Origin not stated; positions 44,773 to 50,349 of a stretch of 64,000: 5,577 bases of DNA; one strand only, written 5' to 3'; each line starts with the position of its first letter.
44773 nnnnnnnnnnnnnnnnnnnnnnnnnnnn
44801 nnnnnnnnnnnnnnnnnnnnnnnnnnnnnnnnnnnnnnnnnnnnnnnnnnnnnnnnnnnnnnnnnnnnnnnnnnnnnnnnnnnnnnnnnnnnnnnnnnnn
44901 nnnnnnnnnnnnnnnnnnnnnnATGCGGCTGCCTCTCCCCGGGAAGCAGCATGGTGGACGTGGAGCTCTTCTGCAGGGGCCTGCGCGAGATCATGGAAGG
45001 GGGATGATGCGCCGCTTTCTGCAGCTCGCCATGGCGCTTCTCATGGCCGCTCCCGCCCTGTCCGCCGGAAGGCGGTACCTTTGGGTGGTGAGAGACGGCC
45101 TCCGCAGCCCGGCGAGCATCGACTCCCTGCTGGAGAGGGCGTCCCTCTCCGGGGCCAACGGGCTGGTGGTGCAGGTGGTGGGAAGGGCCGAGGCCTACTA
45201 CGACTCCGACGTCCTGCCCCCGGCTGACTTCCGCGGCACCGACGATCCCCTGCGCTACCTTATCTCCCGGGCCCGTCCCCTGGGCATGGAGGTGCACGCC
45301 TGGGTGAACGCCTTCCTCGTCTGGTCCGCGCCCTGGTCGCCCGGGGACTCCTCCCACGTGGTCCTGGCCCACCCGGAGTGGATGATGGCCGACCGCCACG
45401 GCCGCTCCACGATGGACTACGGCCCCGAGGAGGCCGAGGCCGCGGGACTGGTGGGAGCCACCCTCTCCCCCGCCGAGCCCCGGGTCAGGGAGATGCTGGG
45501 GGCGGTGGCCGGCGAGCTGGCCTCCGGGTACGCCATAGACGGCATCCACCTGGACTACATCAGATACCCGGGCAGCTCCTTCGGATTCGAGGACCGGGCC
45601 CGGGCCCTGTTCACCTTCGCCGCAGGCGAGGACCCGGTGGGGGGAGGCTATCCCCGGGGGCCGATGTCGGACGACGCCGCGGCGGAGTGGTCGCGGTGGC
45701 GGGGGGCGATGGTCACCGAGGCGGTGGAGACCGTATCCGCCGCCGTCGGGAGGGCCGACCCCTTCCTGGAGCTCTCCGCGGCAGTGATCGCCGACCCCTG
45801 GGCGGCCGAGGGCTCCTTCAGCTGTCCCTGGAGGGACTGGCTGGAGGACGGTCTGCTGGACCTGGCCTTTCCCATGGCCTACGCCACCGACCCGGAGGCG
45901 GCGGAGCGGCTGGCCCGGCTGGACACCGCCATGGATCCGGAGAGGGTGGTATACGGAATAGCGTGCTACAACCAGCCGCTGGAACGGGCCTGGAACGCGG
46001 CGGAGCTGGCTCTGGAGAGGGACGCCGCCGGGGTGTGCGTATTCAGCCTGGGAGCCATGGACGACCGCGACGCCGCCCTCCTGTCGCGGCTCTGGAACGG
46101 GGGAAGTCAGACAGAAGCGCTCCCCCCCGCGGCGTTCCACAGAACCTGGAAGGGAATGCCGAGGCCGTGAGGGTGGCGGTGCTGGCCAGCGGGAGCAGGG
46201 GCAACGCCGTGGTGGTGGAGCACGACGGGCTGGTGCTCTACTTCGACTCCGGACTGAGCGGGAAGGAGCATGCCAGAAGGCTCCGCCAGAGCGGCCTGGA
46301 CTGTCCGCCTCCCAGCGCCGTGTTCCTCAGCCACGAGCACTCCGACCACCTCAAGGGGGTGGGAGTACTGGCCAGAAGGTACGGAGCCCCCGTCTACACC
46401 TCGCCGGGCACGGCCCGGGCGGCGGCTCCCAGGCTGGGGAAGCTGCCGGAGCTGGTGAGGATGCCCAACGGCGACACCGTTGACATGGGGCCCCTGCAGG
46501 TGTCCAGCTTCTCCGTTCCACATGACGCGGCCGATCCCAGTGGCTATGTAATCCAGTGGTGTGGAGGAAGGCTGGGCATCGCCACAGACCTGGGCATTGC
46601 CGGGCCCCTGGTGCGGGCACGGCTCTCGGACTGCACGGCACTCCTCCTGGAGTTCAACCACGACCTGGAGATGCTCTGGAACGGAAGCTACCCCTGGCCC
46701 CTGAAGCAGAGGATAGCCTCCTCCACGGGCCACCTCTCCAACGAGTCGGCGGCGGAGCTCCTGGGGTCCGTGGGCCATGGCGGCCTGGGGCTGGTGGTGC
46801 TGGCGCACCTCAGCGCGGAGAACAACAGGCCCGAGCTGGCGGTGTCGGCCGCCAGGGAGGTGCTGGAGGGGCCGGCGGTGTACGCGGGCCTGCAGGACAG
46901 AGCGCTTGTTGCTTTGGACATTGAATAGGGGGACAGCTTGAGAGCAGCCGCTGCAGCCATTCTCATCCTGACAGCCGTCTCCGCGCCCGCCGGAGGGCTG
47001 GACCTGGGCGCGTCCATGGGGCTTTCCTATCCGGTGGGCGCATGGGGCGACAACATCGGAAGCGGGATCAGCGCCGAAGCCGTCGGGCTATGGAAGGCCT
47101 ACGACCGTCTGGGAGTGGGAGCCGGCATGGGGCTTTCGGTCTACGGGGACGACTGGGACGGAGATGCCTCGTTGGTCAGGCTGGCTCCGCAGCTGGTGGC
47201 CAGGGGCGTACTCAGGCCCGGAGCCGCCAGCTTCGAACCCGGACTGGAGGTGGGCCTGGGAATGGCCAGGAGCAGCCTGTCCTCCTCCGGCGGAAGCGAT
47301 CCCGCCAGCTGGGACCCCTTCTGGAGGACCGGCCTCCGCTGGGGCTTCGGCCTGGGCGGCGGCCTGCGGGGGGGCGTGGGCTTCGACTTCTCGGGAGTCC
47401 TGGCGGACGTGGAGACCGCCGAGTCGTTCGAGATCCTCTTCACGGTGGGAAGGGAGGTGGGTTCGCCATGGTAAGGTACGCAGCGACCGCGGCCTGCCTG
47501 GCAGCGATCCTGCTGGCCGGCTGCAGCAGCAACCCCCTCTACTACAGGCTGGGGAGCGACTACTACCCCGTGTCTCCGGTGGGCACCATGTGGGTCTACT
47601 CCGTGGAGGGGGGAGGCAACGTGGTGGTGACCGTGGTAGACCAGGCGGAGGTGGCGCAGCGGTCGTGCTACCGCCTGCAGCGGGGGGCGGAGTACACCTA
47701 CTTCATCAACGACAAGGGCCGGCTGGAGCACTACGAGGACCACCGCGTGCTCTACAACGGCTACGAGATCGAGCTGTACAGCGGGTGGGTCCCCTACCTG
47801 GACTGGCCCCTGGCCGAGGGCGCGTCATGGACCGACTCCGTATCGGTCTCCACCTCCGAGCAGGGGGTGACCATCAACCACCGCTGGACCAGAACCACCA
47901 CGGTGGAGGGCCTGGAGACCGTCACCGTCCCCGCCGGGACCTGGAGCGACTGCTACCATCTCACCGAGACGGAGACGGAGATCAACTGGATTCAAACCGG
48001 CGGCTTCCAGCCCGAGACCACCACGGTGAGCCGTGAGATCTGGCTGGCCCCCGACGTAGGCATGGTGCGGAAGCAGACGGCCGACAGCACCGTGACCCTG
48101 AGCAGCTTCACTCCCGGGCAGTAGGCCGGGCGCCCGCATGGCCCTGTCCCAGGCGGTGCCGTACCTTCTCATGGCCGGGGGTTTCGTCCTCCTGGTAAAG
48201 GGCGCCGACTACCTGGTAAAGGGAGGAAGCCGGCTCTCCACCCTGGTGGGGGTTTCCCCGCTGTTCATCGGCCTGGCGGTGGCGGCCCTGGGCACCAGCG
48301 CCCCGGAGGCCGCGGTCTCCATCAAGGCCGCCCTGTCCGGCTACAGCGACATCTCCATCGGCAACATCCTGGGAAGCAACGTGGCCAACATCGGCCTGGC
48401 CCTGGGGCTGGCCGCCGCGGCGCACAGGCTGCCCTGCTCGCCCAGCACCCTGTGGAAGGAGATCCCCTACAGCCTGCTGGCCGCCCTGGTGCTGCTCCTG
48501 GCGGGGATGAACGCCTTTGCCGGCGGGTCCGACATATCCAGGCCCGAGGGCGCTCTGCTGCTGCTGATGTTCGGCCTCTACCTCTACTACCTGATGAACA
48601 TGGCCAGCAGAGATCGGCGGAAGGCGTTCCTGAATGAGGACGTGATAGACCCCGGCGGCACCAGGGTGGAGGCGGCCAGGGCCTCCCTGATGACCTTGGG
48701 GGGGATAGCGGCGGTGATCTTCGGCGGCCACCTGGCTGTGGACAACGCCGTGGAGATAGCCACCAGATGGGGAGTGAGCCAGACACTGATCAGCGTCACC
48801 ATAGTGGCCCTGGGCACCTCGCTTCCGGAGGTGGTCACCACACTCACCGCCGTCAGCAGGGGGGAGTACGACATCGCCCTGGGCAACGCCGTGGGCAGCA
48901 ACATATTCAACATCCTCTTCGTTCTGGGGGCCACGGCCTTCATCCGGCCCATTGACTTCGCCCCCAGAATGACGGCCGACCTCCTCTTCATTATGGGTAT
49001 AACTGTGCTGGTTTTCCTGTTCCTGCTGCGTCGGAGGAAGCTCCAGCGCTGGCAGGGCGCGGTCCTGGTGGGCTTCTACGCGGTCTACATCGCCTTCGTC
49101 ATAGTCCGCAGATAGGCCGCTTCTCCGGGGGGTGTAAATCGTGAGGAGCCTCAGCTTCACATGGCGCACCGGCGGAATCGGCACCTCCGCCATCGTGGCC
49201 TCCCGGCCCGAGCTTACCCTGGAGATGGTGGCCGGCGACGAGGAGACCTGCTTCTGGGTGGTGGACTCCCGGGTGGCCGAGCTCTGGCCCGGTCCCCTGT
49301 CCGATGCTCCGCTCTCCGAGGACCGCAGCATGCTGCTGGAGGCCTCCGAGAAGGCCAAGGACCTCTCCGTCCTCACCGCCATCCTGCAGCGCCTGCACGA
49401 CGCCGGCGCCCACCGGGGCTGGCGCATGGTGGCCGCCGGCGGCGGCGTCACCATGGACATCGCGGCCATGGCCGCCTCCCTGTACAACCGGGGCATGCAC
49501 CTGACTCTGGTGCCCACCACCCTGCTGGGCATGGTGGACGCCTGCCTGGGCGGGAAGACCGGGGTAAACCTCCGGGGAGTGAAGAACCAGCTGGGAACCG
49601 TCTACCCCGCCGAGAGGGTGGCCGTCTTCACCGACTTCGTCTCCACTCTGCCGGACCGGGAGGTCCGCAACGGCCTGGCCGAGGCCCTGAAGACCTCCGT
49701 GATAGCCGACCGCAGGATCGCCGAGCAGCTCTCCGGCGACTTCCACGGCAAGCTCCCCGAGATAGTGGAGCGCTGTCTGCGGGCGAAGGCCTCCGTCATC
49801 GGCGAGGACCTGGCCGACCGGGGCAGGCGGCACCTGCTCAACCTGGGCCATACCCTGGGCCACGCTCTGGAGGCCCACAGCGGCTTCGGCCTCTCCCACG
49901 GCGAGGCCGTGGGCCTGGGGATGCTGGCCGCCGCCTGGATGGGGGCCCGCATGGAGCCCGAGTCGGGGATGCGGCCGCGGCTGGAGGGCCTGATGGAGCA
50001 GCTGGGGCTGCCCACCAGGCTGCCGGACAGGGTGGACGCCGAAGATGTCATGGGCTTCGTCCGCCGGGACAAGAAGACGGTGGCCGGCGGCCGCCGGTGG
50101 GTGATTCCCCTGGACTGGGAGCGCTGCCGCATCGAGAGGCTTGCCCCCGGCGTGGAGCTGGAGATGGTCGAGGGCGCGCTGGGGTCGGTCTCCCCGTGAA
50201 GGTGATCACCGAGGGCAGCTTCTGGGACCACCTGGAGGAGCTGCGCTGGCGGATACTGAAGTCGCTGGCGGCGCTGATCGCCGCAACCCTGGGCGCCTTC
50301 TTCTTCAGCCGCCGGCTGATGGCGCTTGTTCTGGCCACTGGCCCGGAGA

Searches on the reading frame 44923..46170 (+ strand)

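Call 33: search_protein_families(library=pfam, proteins=[window:44923-46170:+], max_evalue=0.00001)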
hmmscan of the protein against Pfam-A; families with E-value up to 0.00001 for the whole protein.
window:44923-46170:+ (415 aa): 1 family
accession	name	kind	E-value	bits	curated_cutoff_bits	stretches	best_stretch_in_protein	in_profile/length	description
PF02638.21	GHL10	-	1.8e-22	80.3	27.9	1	64-334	23-276/311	Glycosyl hydrolase-like 10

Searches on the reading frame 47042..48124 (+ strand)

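Call 33: search_protein_families(library=pfam, proteins=[window:47042-48124:+], max_evalue=0.00001)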
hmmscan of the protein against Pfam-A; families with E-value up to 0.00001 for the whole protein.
window:47042-48124:+ (360 aa): 1 family
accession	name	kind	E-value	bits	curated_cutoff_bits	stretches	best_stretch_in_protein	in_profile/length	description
PF21347.3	DUF3108_like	-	9.6e-08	32.6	27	1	265-356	111-196/199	DUF3108-like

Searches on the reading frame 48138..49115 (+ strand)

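Call 33: search_protein_families(library=pfam, proteins=[window:48138-49115:+], max_evalue=0.00001)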
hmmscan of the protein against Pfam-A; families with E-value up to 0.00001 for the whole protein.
window:48138-49115:+ (325 aa): 1 family
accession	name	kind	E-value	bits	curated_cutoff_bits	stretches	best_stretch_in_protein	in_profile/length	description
PF01699.29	Na_Ca_ex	-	2.7e-62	209.6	24.9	2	184-322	4-150/151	Sodium/calcium exchanger protein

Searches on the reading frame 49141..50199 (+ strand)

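Call 33: search_protein_families(library=pfam, proteins=[window:49141-50199:+], max_evalue=0.00001)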
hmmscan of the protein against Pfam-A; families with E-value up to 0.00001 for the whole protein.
window:49141-50199:+ (352 aa): 2 families
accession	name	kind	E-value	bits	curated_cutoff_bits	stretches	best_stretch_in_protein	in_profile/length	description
PF01761.26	DHQ_synthase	-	2.3e-32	111.5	24.2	1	65-176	3-114/115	3-dehydroquinate synthase N-terminal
PF24621.2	DHQS_C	-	5.3e-31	107.9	27.6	1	178-313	1-144/144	3-dehydroquinate synthase C-terminal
